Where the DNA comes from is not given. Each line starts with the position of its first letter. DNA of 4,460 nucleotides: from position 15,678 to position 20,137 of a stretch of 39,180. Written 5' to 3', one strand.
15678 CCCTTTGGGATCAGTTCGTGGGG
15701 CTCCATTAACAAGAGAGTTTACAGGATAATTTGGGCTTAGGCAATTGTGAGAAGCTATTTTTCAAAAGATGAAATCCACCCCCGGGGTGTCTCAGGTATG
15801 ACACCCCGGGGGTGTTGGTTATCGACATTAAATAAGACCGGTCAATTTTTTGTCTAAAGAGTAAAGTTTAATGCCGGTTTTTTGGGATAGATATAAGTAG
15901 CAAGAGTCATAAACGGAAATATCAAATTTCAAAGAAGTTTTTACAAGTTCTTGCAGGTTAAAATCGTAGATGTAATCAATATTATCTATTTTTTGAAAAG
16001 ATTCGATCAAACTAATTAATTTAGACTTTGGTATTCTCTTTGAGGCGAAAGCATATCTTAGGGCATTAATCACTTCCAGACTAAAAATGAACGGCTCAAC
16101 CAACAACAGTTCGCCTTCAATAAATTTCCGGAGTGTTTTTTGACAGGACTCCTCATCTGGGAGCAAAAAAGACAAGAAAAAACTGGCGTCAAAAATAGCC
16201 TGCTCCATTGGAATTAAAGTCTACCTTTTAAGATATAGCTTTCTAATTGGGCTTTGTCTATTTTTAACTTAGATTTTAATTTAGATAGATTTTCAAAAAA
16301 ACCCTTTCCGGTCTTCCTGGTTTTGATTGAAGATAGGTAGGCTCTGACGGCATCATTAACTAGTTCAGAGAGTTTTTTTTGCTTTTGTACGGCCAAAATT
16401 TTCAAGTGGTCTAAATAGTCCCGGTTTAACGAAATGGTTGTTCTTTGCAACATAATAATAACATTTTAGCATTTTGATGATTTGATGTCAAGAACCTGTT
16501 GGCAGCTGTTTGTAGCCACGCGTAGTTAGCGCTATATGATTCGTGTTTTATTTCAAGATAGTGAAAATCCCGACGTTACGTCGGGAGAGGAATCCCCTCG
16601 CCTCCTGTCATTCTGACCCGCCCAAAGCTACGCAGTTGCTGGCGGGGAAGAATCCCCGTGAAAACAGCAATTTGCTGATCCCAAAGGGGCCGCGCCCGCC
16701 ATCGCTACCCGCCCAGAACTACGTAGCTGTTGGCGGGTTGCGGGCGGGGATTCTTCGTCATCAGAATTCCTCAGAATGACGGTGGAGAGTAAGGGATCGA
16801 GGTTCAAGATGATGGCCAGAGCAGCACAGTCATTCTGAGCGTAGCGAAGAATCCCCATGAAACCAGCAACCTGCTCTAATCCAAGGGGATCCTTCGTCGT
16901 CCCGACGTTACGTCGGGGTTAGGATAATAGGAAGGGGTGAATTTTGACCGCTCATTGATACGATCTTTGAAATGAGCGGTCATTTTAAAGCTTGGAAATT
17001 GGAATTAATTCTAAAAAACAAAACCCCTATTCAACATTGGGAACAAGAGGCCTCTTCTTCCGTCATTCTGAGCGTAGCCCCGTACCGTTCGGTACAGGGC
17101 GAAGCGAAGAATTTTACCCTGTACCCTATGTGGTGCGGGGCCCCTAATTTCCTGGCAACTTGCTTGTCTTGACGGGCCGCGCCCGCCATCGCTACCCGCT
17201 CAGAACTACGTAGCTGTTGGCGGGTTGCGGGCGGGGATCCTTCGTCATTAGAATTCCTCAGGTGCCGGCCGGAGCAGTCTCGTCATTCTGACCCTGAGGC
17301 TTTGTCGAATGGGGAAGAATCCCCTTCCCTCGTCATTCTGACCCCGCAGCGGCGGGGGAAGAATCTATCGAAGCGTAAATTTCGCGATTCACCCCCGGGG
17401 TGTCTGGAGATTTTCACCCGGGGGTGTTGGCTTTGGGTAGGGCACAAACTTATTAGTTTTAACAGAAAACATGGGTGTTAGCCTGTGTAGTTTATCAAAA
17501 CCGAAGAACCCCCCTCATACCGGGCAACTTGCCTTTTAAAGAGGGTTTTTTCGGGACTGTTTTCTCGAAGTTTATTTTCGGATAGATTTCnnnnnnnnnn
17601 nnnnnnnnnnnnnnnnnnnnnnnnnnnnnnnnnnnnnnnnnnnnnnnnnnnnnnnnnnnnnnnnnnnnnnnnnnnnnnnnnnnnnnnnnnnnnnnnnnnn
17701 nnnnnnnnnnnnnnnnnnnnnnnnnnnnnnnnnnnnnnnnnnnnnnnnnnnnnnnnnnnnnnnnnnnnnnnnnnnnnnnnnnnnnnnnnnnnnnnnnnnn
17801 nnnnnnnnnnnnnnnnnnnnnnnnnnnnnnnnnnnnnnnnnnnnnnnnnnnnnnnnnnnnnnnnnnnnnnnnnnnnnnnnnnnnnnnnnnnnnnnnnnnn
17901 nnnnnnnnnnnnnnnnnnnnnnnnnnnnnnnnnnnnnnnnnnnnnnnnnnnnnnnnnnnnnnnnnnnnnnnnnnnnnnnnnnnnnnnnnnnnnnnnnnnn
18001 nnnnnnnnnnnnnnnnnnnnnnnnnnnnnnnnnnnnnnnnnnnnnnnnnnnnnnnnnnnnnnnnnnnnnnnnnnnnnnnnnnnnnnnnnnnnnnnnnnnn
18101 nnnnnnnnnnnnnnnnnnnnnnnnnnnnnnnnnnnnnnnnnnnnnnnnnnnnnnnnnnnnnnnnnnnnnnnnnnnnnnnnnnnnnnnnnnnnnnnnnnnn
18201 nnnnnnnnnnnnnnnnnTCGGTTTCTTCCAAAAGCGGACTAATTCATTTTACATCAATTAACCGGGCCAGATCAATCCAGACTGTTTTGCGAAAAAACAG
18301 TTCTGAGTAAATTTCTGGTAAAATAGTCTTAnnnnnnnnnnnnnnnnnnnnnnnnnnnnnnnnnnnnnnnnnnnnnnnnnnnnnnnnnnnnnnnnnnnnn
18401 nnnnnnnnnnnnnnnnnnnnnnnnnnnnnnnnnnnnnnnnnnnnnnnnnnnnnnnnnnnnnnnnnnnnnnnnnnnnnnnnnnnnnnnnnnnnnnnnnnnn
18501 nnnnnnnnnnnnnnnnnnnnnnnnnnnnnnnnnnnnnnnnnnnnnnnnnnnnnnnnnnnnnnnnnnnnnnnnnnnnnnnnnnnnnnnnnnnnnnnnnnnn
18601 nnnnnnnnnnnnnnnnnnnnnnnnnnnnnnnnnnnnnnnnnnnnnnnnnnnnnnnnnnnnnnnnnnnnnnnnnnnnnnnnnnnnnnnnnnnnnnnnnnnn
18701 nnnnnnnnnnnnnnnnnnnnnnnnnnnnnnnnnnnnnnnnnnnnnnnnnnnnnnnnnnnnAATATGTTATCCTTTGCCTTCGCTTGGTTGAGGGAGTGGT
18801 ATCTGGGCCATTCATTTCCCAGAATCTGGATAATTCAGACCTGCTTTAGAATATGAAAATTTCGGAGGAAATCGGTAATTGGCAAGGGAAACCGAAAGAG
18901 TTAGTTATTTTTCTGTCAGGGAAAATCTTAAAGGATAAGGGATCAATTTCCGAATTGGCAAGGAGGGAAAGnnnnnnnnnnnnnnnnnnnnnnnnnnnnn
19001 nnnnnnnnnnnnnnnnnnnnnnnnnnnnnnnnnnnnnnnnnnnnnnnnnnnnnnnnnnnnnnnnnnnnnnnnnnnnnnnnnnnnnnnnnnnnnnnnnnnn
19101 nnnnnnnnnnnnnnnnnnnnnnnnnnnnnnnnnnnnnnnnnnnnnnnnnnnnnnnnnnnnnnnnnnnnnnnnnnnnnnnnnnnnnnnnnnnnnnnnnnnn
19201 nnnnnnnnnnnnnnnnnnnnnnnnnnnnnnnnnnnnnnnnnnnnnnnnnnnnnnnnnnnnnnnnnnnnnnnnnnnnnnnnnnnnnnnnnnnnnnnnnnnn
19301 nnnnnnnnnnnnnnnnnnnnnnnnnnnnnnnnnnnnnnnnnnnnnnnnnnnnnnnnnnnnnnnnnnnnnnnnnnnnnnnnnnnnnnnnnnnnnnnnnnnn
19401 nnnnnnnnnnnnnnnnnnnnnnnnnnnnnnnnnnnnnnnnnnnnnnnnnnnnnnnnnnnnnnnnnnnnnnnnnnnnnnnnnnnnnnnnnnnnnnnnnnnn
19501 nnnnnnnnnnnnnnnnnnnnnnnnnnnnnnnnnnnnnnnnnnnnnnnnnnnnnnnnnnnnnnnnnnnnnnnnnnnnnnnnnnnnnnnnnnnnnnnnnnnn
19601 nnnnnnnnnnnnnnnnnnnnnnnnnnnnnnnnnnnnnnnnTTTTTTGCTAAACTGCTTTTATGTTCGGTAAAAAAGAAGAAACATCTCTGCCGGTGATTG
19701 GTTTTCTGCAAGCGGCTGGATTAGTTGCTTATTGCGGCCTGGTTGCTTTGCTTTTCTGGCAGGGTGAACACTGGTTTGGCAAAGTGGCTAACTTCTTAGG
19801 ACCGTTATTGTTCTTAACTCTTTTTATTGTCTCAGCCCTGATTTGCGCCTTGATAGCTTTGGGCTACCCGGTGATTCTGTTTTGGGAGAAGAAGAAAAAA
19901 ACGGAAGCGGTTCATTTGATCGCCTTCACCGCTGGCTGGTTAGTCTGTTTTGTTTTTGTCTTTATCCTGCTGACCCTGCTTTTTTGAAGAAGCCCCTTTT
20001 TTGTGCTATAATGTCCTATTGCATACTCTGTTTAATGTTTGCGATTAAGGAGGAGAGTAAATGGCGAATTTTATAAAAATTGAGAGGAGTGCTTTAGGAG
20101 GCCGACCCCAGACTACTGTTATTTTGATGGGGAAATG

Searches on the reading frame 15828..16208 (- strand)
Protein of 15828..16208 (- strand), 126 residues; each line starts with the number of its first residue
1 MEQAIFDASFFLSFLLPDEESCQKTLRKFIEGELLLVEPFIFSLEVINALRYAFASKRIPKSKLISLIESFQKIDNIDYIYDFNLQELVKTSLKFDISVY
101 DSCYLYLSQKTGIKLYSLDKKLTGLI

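Call 10: search_protein_families(library=pfam, proteins=[window:15828-16208:-], max_evalue=0.01)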
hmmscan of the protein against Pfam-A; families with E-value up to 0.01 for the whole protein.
window:15828-16208:- (126 aa): 1 family
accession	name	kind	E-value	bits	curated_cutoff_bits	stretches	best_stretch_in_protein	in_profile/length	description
PF01850.27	PIN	-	3.9e-05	24.7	23.6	1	5-122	2-114/120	PIN domain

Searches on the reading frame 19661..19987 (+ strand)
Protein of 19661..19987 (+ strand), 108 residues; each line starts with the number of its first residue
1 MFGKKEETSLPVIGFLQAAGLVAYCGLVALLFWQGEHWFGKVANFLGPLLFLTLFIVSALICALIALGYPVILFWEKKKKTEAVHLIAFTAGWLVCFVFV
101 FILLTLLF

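Call 10: search_protein_families(library=pfam, proteins=[window:19661-19987:+], max_evalue=0.01)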
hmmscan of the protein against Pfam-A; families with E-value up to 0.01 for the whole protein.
window:19661-19987:+ (108 aa): 0 families

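Call 20: find_related_loci(query=window:19661-19987:+, collection=metagenome_contigs, flank=6000)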
Query window:19661-19987:+ (108 aa) in metagenome_contigs; peptide patterns used: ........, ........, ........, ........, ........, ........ (x = any residue, [..] = any of these).
439 stretches matched a pattern; 9 encode a relative of the query (tblastn E <= 1e-3); 9 distinct loci.
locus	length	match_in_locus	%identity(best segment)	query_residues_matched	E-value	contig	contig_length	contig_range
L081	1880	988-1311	93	1-108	3e-64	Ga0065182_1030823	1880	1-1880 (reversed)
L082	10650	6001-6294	61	2-99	2e-35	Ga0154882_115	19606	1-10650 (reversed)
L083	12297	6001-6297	59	1-99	4e-34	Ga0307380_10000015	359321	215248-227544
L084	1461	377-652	48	1-93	6e-24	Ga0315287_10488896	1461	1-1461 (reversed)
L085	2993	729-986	50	8-93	3e-21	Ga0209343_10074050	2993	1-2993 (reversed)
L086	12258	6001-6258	50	8-93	3e-21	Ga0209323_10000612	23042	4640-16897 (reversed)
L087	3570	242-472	47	14-91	3e-18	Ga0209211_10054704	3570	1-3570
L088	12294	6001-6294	36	13-107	1e-11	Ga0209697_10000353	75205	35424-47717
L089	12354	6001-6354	38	1-107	1e-10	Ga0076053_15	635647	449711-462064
